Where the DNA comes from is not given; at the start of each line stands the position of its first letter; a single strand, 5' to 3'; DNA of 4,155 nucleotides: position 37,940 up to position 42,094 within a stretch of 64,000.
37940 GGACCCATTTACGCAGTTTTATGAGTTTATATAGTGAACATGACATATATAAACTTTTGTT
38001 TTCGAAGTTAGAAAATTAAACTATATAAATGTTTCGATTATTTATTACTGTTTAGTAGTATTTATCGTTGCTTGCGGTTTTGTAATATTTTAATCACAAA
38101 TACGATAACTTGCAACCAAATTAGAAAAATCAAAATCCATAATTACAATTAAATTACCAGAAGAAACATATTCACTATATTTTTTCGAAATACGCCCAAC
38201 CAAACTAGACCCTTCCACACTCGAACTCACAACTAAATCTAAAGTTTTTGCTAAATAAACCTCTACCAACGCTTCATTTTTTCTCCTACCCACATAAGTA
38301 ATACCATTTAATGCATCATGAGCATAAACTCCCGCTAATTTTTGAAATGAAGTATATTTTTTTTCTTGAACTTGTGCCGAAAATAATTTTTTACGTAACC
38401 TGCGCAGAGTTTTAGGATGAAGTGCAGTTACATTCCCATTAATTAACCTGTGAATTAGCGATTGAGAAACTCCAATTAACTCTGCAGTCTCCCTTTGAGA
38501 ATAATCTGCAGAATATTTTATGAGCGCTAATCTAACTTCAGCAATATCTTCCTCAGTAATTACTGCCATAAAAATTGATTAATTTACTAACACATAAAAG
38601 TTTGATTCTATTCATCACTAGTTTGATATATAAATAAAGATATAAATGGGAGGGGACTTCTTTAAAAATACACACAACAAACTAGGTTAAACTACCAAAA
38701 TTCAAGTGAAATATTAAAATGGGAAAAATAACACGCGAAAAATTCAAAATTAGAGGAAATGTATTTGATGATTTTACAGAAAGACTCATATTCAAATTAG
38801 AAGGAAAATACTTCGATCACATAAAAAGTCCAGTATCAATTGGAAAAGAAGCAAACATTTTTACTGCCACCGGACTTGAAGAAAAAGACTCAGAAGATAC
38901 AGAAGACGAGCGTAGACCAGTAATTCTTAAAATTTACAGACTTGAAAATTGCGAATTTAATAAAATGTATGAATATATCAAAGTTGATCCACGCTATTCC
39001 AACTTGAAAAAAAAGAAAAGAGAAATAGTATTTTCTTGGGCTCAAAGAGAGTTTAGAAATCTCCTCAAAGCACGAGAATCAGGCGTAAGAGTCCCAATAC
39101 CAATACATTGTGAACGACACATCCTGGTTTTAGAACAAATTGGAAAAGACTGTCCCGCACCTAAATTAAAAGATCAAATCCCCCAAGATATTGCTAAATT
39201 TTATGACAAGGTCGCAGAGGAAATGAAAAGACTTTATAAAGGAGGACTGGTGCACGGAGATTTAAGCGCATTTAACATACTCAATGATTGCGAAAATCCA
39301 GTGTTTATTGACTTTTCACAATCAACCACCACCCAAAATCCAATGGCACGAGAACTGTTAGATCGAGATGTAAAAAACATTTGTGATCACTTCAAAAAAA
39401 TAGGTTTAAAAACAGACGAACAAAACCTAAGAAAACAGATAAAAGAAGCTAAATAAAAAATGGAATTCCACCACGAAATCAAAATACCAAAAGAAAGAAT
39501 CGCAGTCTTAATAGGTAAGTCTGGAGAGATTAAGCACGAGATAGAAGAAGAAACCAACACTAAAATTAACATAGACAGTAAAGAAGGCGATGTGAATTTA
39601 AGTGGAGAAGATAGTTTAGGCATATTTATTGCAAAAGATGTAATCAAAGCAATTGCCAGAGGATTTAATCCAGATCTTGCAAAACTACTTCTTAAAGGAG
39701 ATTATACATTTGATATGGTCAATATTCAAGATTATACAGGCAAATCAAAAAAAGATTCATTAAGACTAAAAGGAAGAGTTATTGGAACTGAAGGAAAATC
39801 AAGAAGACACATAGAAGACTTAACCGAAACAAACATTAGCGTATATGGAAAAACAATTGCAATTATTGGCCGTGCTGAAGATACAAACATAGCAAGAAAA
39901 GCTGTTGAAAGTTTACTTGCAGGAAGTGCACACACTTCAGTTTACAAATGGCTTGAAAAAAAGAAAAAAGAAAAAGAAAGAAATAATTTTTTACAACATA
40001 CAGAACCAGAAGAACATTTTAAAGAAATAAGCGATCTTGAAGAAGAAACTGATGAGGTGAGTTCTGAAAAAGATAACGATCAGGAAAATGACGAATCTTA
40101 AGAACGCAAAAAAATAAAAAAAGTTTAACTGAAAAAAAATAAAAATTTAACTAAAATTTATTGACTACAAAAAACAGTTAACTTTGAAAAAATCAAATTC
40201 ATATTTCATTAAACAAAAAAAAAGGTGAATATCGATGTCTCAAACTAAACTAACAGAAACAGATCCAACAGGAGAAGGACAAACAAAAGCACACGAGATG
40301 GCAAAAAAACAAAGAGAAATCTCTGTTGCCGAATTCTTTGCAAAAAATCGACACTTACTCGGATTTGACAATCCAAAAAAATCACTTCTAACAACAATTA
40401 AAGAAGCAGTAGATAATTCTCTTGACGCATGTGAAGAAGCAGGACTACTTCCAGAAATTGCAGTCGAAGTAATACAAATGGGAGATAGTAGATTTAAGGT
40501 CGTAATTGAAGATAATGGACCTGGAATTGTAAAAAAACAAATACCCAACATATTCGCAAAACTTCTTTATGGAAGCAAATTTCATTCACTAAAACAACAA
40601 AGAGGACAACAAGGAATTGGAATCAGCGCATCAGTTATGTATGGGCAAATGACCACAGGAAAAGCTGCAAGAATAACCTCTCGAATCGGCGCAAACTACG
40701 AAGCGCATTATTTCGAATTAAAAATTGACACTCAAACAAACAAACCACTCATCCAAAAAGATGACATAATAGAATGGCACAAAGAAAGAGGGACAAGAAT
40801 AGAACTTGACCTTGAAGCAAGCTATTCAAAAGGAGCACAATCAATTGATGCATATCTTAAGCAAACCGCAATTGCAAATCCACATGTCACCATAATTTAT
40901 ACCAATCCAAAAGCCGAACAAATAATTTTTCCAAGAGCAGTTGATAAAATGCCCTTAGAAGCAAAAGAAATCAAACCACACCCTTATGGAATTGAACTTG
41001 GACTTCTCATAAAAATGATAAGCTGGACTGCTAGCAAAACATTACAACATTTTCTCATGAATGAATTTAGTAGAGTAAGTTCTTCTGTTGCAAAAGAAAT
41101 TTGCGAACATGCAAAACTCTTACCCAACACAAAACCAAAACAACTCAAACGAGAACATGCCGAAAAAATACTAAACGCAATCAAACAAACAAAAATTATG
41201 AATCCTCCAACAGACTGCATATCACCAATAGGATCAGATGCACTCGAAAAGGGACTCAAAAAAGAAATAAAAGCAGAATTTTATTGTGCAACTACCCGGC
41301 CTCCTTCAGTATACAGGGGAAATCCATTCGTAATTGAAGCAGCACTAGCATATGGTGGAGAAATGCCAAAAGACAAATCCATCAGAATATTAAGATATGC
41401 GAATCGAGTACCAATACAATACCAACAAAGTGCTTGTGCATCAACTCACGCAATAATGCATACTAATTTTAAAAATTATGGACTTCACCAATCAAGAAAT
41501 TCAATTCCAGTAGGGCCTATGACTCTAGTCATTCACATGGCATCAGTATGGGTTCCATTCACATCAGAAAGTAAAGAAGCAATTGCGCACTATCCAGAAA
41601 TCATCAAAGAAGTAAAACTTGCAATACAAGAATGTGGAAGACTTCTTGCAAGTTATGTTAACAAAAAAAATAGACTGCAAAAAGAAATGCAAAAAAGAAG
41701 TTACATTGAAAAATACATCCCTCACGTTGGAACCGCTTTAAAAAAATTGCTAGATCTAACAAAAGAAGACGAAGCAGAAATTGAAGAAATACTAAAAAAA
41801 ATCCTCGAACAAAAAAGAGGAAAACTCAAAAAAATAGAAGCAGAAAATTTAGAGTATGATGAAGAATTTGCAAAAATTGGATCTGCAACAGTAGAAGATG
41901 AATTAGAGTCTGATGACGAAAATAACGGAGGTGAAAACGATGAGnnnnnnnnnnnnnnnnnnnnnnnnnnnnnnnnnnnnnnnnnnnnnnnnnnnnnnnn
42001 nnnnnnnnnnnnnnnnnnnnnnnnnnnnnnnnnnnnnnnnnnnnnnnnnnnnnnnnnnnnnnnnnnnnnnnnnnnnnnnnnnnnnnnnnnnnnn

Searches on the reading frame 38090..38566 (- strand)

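Call 46: search_protein_families(library=pfam, proteins=[window:38090-38566:-], max_evalue=0.001)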
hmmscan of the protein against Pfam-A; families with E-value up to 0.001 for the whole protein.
window:38090-38566:- (158 aa): 2 families
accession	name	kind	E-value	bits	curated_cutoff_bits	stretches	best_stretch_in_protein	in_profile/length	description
PF01381.28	HTH_3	-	1.1e-06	29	23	1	19-61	7-48/55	Helix-turn-helix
PF13560.12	HTH_31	-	6.4e-05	23.6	27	1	12-57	5-50/64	Helix-turn-helix domain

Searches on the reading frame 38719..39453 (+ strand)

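Call 46: search_protein_families(library=pfam, proteins=[window:38719-39453:+], max_evalue=0.001)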
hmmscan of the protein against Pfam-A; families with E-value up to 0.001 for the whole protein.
window:38719-39453:+ (245 aa): 3 families
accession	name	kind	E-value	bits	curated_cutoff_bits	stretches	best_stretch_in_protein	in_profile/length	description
PF01163.29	RIO1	-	3e-53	180.7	22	1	60-233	11-183/187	RIO domain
PF01636.29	APH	-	0.00025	21.3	23.2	0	150-202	139-197/239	Phosphotransferase enzyme family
PF19974.5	TCAD9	-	0.00031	20.4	40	1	159-204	281-326/429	Ternary complex associated domain 9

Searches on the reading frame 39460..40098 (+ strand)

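Call 46: search_protein_families(library=pfam, proteins=[window:39460-40098:+], max_evalue=0.001)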
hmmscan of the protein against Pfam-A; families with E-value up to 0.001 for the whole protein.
window:39460-40098:+ (213 aa): 4 families
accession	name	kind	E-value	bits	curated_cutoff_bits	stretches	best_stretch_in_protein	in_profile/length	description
PF00013.35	KH_1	-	8.3e-14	51.5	21.5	2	5-63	2-65/66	KH domain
PF21800.4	KH_KRR1_2nd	-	5.2e-09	36.4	27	1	84-153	3-71/91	KRR1 small subunit processome component, second KH domain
PF22891.2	KH_PNO1_2nd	-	1.2e-08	35.4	27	1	90-165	8-83/90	Eukaryotic type KH-domain (KH-domain type I) (327.11.2)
PF22675.2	KH-I_KHDC4-BBP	-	8.2e-06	26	30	0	100-133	4-37/76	KHDC4/BBP-like, KH-domain type I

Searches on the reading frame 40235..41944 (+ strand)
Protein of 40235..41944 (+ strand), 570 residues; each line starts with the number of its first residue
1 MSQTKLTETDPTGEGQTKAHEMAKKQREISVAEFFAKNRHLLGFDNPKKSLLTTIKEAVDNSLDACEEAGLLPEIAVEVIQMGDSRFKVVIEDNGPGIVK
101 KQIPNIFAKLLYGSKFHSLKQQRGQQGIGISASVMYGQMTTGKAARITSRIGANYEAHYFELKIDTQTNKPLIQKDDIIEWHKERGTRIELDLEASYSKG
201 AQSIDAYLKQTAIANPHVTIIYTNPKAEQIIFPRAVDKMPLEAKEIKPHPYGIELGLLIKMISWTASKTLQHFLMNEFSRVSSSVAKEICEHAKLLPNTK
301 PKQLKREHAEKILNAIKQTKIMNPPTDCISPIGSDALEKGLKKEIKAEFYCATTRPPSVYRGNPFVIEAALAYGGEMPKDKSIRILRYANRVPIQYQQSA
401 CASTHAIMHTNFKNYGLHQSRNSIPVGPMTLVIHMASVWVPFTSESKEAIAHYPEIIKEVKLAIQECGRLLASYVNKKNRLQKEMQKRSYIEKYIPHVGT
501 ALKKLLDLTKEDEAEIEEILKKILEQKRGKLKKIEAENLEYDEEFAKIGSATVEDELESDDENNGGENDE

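Call 46: search_protein_families(library=pfam, proteins=[window:40235-41944:+], max_evalue=0.001)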
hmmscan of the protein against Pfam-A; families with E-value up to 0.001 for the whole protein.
window:40235-41944:+ (570 aa): 4 families
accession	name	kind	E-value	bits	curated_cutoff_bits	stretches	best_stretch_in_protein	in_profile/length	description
PF09239.17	Topo-VIb_trans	-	1.8e-59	200.5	24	1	324-487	1-159/159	Topoisomerase VI B subunit, transducer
PF13589.12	HATPase_c_3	-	1.6e-09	38.3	25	1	53-141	5-89/137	Histidine kinase-, DNA gyrase B-, and HSP90-like ATPase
PF02518.31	HATPase_c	-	2e-09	38.3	26.4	1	50-151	5-97/111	Histidine kinase-, DNA gyrase B-, and HSP90-like ATPase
PF05833.16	NFACT_N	-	5.4e-05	22.6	31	1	250-318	170-238/456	NFACT N-terminal and middle domains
